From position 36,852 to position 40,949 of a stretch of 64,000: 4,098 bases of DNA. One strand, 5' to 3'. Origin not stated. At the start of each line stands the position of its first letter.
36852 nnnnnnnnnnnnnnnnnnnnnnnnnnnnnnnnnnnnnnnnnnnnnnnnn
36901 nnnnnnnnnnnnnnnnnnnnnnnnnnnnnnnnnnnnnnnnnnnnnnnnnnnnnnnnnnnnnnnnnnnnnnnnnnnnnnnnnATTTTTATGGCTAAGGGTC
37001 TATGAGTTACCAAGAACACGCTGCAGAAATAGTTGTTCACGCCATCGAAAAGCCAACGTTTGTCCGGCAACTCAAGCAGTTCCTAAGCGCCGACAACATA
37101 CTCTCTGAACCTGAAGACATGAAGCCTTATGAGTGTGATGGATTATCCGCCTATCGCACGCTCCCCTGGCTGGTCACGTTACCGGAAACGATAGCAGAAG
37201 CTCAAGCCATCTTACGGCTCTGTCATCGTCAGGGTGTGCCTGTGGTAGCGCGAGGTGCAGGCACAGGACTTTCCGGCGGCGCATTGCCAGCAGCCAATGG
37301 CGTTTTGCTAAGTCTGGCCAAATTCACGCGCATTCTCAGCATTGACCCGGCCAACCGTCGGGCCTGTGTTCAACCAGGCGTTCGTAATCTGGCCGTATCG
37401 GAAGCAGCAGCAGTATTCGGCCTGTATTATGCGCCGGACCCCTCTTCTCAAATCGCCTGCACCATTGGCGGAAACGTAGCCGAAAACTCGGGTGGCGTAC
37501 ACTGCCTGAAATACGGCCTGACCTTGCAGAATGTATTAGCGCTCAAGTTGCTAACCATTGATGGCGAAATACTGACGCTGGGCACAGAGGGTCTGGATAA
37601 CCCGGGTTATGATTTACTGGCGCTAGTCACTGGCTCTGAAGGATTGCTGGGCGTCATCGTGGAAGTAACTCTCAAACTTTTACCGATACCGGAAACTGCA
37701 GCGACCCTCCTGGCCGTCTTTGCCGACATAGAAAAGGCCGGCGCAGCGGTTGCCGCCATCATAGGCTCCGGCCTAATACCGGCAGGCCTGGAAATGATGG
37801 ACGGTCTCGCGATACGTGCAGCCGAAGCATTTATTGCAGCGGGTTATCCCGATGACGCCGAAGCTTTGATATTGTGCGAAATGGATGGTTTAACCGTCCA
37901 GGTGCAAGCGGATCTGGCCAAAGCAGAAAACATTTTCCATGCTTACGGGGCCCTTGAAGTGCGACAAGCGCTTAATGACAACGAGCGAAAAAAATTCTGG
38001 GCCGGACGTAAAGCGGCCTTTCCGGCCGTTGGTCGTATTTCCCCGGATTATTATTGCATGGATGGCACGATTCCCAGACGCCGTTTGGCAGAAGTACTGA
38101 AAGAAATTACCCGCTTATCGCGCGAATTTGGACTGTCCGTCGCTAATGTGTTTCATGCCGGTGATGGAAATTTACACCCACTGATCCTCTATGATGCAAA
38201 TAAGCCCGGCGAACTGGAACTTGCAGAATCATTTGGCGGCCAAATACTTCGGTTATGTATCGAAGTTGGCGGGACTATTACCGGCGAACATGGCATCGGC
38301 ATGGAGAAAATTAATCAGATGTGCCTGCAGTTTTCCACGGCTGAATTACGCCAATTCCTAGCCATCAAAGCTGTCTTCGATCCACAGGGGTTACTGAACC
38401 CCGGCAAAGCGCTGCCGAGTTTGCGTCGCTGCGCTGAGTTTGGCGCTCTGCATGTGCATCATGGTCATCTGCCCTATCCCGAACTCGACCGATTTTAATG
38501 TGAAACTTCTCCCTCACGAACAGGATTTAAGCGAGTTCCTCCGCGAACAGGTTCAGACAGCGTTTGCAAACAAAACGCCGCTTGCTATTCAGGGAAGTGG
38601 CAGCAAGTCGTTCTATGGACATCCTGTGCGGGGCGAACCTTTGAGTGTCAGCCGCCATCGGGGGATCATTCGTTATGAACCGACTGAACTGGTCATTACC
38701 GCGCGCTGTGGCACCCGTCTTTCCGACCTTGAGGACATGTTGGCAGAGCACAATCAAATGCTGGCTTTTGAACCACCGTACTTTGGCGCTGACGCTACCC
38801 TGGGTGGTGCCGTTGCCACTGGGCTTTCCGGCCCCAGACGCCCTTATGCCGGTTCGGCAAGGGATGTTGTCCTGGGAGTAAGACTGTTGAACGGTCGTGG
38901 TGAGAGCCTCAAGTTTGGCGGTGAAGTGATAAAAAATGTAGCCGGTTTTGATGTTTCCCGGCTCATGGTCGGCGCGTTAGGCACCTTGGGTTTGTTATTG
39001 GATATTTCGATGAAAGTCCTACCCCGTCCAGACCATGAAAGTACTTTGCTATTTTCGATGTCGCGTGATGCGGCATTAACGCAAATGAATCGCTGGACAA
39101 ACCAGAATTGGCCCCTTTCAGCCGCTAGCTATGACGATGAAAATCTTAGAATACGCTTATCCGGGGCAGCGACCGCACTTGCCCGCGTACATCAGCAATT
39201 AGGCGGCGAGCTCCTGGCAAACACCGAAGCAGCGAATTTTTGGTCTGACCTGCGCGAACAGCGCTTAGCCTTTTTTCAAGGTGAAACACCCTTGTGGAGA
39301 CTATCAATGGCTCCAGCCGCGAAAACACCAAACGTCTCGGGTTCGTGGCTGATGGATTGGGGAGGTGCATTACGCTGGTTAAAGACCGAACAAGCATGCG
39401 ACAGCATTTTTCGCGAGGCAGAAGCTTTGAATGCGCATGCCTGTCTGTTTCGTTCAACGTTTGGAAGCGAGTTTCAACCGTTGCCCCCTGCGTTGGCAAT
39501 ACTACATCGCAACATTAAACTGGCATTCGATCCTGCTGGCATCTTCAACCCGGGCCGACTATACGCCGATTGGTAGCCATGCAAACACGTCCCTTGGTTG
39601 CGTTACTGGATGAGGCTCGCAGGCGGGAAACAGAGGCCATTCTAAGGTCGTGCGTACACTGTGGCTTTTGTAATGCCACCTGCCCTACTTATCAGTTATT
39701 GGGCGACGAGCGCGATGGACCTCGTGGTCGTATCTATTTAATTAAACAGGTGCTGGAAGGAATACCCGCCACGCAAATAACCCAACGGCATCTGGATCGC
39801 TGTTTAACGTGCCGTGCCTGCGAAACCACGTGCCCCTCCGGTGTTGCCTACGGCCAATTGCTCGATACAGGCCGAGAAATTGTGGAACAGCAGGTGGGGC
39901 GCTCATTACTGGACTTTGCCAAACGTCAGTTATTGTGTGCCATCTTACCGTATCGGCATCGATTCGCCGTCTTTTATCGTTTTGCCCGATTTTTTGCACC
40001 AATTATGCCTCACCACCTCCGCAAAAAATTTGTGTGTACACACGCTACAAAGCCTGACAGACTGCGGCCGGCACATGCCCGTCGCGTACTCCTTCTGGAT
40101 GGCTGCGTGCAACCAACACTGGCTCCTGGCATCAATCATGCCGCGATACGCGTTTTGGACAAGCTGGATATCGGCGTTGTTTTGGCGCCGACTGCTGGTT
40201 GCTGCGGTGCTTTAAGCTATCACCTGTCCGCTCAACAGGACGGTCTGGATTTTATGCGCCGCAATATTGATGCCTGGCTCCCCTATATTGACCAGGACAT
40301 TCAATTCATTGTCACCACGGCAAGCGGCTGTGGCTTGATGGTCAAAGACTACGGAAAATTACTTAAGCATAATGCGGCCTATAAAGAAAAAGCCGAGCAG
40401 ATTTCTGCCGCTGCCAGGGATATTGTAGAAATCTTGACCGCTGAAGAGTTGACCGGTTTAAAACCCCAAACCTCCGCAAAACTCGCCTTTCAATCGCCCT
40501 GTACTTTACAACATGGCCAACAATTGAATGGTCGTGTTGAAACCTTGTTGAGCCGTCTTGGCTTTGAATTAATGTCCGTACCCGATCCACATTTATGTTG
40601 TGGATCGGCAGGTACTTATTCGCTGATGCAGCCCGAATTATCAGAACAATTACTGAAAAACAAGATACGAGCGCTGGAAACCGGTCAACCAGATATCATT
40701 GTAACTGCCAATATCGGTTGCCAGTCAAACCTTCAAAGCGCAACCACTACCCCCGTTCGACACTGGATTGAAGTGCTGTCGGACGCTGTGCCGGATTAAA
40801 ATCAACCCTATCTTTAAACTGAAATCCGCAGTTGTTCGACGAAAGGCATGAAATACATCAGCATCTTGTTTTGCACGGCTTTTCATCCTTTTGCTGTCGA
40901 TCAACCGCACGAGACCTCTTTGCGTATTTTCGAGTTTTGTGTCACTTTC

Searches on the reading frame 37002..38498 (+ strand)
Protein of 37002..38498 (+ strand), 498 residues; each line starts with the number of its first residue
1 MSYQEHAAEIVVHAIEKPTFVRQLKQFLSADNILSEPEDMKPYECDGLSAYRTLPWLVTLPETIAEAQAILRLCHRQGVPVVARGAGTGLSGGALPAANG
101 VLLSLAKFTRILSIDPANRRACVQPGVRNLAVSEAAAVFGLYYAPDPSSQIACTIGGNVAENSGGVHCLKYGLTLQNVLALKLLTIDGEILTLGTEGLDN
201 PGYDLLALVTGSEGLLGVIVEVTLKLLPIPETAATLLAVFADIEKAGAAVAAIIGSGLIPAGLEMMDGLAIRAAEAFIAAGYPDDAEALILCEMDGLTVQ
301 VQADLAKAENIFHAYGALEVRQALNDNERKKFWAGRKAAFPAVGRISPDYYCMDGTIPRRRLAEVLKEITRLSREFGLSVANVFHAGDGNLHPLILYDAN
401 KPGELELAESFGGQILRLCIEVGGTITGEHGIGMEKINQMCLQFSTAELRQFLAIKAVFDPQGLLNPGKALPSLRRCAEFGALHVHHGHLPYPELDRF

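Call 3: search_protein_families(library=pfam, proteins=[window:37002-38498:+], max_evalue=0.01)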
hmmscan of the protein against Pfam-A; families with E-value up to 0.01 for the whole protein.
window:37002-38498:+ (498 aa): 2 families
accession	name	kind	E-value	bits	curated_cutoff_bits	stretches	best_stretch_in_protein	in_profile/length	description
PF02913.24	FAD-oxidase_C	-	2.1e-67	227.9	21.2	1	229-469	1-247/248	FAD linked oxidases, C-terminal domain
PF01565.28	FAD_binding_4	-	1.3e-38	132.3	26.4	1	57-194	3-139/139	FAD binding domain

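Call 4: search_protein_families(library=ncbifam, proteins=[window:37002-38498:+], max_evalue=0.01)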
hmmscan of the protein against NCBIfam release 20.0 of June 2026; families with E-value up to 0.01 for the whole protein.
window:37002-38498:+ (498 aa): 12 families
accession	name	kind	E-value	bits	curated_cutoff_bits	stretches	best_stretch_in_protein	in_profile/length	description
NF008408.0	PRK11230.1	equivalog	3.5e-245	814.1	897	1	10-498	11-499/499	glycolate oxidase subunit GlcD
TIGR00387.1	glcD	equivalog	1.8e-157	524.5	567.9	1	58-469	1-413/413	glycolate oxidase subunit GlcD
NF049975.1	2HglutDHaseYdiJ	equivalog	1.2e-35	122.6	1350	2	49-192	46-191/1018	D-2-hydroxyglutarate dehydrogenase YdiJ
NF008439.0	PRK11282.1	equivalog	1.3e-18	67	284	1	70-246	14-189/358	glycolate oxidase subunit GlcE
NF053785.1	DcplphribOxDprE1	equivalog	2.4e-15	56.7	500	1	65-233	26-186/449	decaprenylphosphoryl-beta-D-ribose oxidase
NF041227.1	BagG_FevA2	exception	3.4e-13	49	850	1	43-231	33-212/455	bagremycin/ferroverdin biosynthesis FAD-dependent oxygenase BagG/FevA2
TIGR01678.1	FAD_lactone_ox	subfamily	5.6e-10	38.7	396.8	1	51-232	11-184/438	sugar 1,4-lactone oxidase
NF041226.1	BagK_FevA1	equivalog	1.3e-09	37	800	1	71-232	57-209/453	bagremycin/ferroverdin biosynthesis FAD-dependent oxygenase BagK/FevA1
TIGR01679.1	bact_FAD_ox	subfamily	2.5e-09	36.5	292.25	1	55-227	12-173/419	FAD-linked oxidoreductase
NF008387.0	PRK11183.1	equivalog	1.7e-07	30.2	391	1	17-166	8-161/570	D-lactate dehydrogenase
TIGR01676.1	GLDHase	equivalog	6.5e-05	21.9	458.25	1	60-245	67-245/541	L-galactonolactone dehydrogenase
TIGR01677.1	pln_FAD_oxido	subfamily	0.0082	14.7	383.1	0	99-229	82-214/560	FAD-dependent oxidoreductase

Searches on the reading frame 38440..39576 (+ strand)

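Call 3: search_protein_families(library=pfam, proteins=[window:38440-39576:+], max_evalue=0.01)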
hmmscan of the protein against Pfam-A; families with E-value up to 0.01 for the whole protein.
window:38440-39576:+ (378 aa): 2 families
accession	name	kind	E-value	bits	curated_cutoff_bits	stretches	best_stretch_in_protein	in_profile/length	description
PF01565.28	FAD_binding_4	-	6.7e-22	78.1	26.4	1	34-159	13-138/139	FAD binding domain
PF02913.24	FAD-oxidase_C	-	0.0011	19.2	21.2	1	354-373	228-247/248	FAD linked oxidases, C-terminal domain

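Call 4: search_protein_families(library=ncbifam, proteins=[window:38440-39576:+], max_evalue=0.01)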
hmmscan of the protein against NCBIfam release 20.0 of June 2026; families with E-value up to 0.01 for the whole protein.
window:38440-39576:+ (378 aa): 7 families
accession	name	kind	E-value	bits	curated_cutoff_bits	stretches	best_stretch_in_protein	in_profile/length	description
NF008439.0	PRK11282.1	equivalog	2.2e-149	497.2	284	1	27-377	4-357/358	glycolate oxidase subunit GlcE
TIGR00387.1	glcD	equivalog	3.6e-22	78.8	567.9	1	44-214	20-193/413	glycolate oxidase subunit GlcD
NF008408.0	PRK11230.1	equivalog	7.1e-11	41.2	897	1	42-207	76-241/499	glycolate oxidase subunit GlcD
NF049975.1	2HglutDHaseYdiJ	equivalog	1.3e-05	23.2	1350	0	70-157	103-190/1018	D-2-hydroxyglutarate dehydrogenase YdiJ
TIGR01679.1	bact_FAD_ox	subfamily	2e-05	23.7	292.25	1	50-184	37-166/419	FAD-linked oxidoreductase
TIGR01678.1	FAD_lactone_ox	subfamily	0.00013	21.1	396.8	1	34-203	27-188/438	sugar 1,4-lactone oxidase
TIGR01677.1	pln_FAD_oxido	subfamily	0.0052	15.3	383.1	1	68-214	86-230/560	FAD-dependent oxidoreductase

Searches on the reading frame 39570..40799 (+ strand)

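Call 3: search_protein_families(library=pfam, proteins=[window:39570-40799:+], max_evalue=0.01)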
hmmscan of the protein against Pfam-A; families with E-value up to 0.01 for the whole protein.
window:39570-40799:+ (409 aa): 13 families
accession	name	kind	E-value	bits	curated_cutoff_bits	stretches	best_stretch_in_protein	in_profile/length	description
PF02754.22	CCG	-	2.6e-29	101.6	20.6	2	306-388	2-84/85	Cysteine-rich domain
PF13183.11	Fer4_8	-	2.1e-12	47.8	27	1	25-92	2-68/68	4Fe-4S dicluster domain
PF13534.11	Fer4_17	-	1.3e-10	42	22.2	1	27-92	1-60/61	4Fe-4S dicluster domain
PF12838.12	Fer4_7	-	1.8e-10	41.6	27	1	27-92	1-52/52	4Fe-4S dicluster domain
PF13237.11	Fer4_10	-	5.7e-07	29.8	25.5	1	26-89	7-53/53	4Fe-4S dicluster domain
PF12837.12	Fer4_6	-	3.1e-06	27.3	25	1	76-92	7-23/24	4Fe-4S binding domain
PF13484.11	Fer4_16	-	5.1e-06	27.6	30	1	28-90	2-65/66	4Fe-4S double cluster binding domain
PF00037.32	Fer4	-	2.8e-05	24.2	21.1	0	75-92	5-22/24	4Fe-4S binding domain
PF13187.11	Fer4_9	-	9.5e-05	22.8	27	1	28-91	2-50/52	4Fe-4S dicluster domain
PF12797.12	Fer4_2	-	0.0002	21.6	24.5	0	75-90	7-22/22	4Fe-4S binding domain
PF14697.11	Fer4_21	-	0.00038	21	35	0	24-40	37-53/59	4Fe-4S dicluster domain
PF12800.12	Fer4_4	-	0.00085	19.9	24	0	76-91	2-17/17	4Fe-4S binding domain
PF13746.11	Fer4_18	-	0.0063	17.2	27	0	21-41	54-74/114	4Fe-4S dicluster domain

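Call 4: search_protein_families(library=ncbifam, proteins=[window:39570-40799:+], max_evalue=0.01)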
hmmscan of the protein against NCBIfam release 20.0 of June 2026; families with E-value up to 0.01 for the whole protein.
window:39570-40799:+ (409 aa): 37 families (the best 25 are shown)
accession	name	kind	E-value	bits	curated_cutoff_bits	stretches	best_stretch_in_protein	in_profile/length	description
NF008434.0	PRK11274.1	equivalog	1.1e-181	604.2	333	1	4-406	1-406/409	glycolate oxidase subunit GlcF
NF045670.1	quin_L_LdhH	equivalog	3.6e-44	151.1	800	2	166-390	462-687/706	L-lactate dehydrogenase (quinone) large subunit LdhH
NF008369.0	PRK11168.1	equivalog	3.2e-36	125.1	278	1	21-407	6-399/401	anaerobic glycerol-3-phosphate dehydrogenase subunit C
NF004898.0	PRK06259.1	equivalog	1.5e-25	89.8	385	2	169-393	260-468/488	fumarate reductase (CoM/CoB) subunit TfrB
TIGR03379.1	glycerol3P_GlpC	equivalog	4.9e-25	88.1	279.9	2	168-406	159-395/397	anaerobic glycerol-3-phosphate dehydrogenase subunit GlpC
NF045663.1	diclust_near_Sec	equivalog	1e-12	47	530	1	67-403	344-632/759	pyridine nucleotide-disulfide oxidoreductase/dicluster-binding protein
TIGR03288.1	CoB_CoM_SS_B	equivalog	2.2e-09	37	345.15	1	176-278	5-104/290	CoB--CoM heterodisulfide reductase subunit B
NF041890.1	hdrC_Methbact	equivalog_domain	7.6e-08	32.2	270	1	13-93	17-89/192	ferredoxin:CoB-CoM heterodisulfide reductase subunit HdrC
NF045724.1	ferredox_TmcB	equivalog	9.6e-07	27.7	735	1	21-106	36-129/430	electron transfer complex ferredoxin TmcB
TIGR03290.1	CoB_CoM_SS_C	equivalog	2.6e-06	27.5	160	1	26-107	2-77/144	CoB--CoM heterodisulfide reductase subunit C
NF049975.1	2HglutDHaseYdiJ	equivalog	2.8e-06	25.4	1350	0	286-405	892-1016/1018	D-2-hydroxyglutarate dehydrogenase YdiJ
TIGR01971.1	NuoI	subfamily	3.5e-06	26.6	113.05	0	22-42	77-97/121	NADH-quinone oxidoreductase, chain I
NF041780.1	hetero_SS_HdrB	equivalog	4.7e-06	26.1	450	1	171-279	4-111/304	ferredoxin:CoB-CoM heterodisulfide reductase subunit HdrB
TIGR00273.1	TIGR00273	equivalog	1.4e-05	24.1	444.8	1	12-110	276-376/432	LutB/LldF family L-lactate oxidation iron-sulfur protein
NF058577.1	FdxA_fam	equivalog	1.5e-05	25.1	65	0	24-40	5-21/52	4Fe-4S ferredoxin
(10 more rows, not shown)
